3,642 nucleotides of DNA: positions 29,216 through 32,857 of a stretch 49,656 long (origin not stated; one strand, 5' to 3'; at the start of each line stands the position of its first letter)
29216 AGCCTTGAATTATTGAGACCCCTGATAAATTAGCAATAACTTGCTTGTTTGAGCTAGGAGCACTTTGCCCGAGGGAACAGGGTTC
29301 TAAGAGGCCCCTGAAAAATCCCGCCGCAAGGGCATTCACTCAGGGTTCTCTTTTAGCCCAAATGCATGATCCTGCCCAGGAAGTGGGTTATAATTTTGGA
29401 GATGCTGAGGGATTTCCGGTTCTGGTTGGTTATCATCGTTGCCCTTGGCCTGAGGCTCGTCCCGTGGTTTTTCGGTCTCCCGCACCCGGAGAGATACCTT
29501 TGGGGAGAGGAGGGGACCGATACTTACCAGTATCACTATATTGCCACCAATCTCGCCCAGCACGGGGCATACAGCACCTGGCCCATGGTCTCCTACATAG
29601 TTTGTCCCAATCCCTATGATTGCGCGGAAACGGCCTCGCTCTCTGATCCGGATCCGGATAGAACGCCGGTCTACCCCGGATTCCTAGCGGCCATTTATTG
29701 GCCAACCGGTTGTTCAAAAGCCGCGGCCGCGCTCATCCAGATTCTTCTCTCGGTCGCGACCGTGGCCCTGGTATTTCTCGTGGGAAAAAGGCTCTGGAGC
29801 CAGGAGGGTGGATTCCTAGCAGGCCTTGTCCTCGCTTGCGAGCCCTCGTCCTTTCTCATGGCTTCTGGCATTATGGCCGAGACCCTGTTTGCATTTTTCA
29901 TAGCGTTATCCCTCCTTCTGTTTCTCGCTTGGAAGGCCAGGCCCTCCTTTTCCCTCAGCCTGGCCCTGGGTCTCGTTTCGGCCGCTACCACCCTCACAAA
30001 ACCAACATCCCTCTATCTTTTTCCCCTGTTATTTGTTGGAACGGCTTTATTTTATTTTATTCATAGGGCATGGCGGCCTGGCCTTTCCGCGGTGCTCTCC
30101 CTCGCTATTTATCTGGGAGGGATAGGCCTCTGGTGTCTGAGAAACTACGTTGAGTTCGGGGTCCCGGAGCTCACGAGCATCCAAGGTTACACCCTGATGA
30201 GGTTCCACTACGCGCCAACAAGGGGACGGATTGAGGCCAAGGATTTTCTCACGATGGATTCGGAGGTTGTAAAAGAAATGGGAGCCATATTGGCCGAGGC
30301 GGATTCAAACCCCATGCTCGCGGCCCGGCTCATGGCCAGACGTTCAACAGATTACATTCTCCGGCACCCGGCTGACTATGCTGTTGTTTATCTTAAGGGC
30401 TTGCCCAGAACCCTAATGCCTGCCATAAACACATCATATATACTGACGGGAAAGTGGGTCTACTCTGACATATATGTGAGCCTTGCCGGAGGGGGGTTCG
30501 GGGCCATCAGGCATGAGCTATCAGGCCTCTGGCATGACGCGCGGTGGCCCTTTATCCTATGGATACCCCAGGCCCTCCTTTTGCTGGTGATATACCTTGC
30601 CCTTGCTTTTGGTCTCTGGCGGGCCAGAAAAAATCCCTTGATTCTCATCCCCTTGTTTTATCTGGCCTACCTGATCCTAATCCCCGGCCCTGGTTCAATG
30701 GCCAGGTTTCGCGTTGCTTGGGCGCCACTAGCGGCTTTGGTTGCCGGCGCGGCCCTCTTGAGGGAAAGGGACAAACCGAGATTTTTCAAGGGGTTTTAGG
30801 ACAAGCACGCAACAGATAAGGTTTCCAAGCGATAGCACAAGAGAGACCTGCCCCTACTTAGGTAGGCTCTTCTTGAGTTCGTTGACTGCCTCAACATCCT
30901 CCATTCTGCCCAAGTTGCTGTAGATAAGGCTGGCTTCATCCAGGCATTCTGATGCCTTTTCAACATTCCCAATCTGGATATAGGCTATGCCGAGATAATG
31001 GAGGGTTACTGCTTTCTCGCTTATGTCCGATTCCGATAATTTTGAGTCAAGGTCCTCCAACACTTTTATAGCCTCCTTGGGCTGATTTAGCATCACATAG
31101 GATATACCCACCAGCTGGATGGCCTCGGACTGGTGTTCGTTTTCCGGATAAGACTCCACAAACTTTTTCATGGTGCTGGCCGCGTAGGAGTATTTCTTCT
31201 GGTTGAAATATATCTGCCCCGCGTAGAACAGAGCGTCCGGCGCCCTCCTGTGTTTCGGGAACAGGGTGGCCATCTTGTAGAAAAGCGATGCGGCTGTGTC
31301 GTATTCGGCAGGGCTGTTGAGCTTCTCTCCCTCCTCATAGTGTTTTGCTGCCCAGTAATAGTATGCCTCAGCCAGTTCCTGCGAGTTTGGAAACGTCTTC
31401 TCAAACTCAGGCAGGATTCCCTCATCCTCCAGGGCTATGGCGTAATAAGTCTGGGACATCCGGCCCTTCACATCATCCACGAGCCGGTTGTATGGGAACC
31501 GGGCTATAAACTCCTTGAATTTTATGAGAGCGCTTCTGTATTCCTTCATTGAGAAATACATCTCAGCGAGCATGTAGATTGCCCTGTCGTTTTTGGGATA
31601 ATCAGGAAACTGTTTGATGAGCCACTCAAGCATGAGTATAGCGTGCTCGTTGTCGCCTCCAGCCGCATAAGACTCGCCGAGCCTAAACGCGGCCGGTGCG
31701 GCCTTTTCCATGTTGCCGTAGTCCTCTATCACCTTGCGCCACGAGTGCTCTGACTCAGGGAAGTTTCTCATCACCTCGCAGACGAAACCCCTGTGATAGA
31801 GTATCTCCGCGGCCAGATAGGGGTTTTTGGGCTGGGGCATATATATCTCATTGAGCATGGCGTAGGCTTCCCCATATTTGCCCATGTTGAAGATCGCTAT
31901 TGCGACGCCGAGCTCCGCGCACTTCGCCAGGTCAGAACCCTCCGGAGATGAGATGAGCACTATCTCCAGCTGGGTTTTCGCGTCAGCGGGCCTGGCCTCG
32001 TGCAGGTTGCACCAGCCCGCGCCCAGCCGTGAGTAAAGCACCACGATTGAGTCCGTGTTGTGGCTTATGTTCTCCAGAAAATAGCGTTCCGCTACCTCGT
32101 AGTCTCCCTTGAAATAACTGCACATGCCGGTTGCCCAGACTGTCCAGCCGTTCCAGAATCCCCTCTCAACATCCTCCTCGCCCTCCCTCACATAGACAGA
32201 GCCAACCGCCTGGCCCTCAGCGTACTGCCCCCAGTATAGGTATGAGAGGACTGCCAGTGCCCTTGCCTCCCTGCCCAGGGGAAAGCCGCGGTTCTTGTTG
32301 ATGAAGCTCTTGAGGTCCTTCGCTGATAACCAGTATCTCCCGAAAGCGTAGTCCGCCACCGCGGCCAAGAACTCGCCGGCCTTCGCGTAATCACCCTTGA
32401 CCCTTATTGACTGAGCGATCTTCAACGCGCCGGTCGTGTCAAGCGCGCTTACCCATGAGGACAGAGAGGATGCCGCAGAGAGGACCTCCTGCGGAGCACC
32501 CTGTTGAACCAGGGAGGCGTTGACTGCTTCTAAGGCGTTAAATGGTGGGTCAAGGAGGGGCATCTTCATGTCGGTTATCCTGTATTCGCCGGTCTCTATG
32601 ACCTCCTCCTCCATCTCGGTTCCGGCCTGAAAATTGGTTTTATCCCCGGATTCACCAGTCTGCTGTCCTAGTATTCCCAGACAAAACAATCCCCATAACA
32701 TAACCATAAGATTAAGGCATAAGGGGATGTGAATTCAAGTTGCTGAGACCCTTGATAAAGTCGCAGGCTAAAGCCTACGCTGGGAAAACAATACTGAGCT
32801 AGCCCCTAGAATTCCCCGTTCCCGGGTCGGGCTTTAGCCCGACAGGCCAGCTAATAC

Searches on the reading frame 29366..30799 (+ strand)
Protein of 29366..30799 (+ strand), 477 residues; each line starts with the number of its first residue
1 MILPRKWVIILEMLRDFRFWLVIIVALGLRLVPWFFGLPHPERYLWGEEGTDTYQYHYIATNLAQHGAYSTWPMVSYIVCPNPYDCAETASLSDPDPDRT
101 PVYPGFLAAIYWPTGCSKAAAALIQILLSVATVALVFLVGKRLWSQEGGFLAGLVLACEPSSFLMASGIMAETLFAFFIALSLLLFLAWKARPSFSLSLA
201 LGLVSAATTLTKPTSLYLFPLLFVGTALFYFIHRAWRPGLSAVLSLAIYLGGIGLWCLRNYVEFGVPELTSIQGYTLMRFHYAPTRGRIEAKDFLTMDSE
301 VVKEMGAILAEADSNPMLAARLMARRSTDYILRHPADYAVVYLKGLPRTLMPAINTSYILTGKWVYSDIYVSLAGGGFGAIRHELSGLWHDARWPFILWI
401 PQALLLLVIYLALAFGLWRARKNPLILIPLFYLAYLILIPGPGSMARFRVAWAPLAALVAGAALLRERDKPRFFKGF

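Call 15: search_protein_families(library=pfam, proteins=[window:29366-30799:+])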
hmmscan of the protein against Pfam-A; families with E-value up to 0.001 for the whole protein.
window:29366-30799:+ (477 aa): 2 families
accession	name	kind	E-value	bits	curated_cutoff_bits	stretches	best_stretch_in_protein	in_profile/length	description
PF13231.12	PMT_2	-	1.8e-07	32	26.1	1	98-233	1-132/160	Dolichyl-phosphate-mannose-protein mannosyltransferase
PF02366.24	PMT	-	2.4e-05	24.5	22.7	1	116-248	80-213/245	Dolichyl-phosphate-mannose-protein mannosyltransferase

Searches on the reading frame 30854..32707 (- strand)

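Call 15: search_protein_families(library=pfam, proteins=[window:30854-32707:-])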
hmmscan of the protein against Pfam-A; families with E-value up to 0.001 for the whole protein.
window:30854-32707:- (617 aa): 16 families
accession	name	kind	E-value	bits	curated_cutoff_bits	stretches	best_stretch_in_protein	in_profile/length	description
PF07719.23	TPR_2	-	3.7e-20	70.8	27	0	568-596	3-31/34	Tetratricopeptide repeat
PF13174.12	TPR_6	-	9e-19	67.2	26.3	1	491-522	1-32/33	Tetratricopeptide repeat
PF14559.12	TPR_19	-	3.7e-14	53.2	25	0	541-595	5-54/68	Tetratricopeptide repeat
PF13424.12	TPR_12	-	2e-13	50.8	30.1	0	566-599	3-36/77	Tetratricopeptide repeat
PF13428.12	TPR_14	-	4.3e-13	49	23.5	0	341-371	5-35/44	Tetratricopeptide repeat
PF12895.13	ANAPC3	-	1.6e-12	48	27.2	1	469-552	5-81/82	Anaphase-promoting complex, cyclosome, subunit 3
PF13525.12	YfiO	-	4.9e-11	43.2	25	2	455-539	7-91/203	Outer membrane lipoprotein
PF00515.34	TPR_1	-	1.4e-08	34.6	27.8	0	567-592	2-27/34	Tetratricopeptide repeat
PF13432.12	TPR_16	-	1.5e-08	35.4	32.7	0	342-407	2-64/65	Tetratricopeptide repeat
PF09976.15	TPR_21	-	4e-08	33.7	25.5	0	320-415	59-153/193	Tetratricopeptide repeat-like domain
PF13371.12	TPR_9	-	1.6e-06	28.5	35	0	573-607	36-67/73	Tetratricopeptide repeat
PF25062.1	ARM_TT21_N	-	3.8e-06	27.2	40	0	550-593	82-127/222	Tetratricopeptide repeat protein 21 N-terminal ARM repeat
PF25063.1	ARM_TT21_C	-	6.3e-06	26.6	35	0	497-591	25-120/209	Tetratricopeptide repeat protein 21 C-terminal ARM domain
PF21545.3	T7SS_EccA1_N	-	0.00012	22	27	0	468-592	114-231/272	T7SS, ESX-1 secretion system protein EccA1, N-terminal domain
PF13431.12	TPR_17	-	0.00013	22.4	24.4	0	370-393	9-32/34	Tetratricopeptide repeat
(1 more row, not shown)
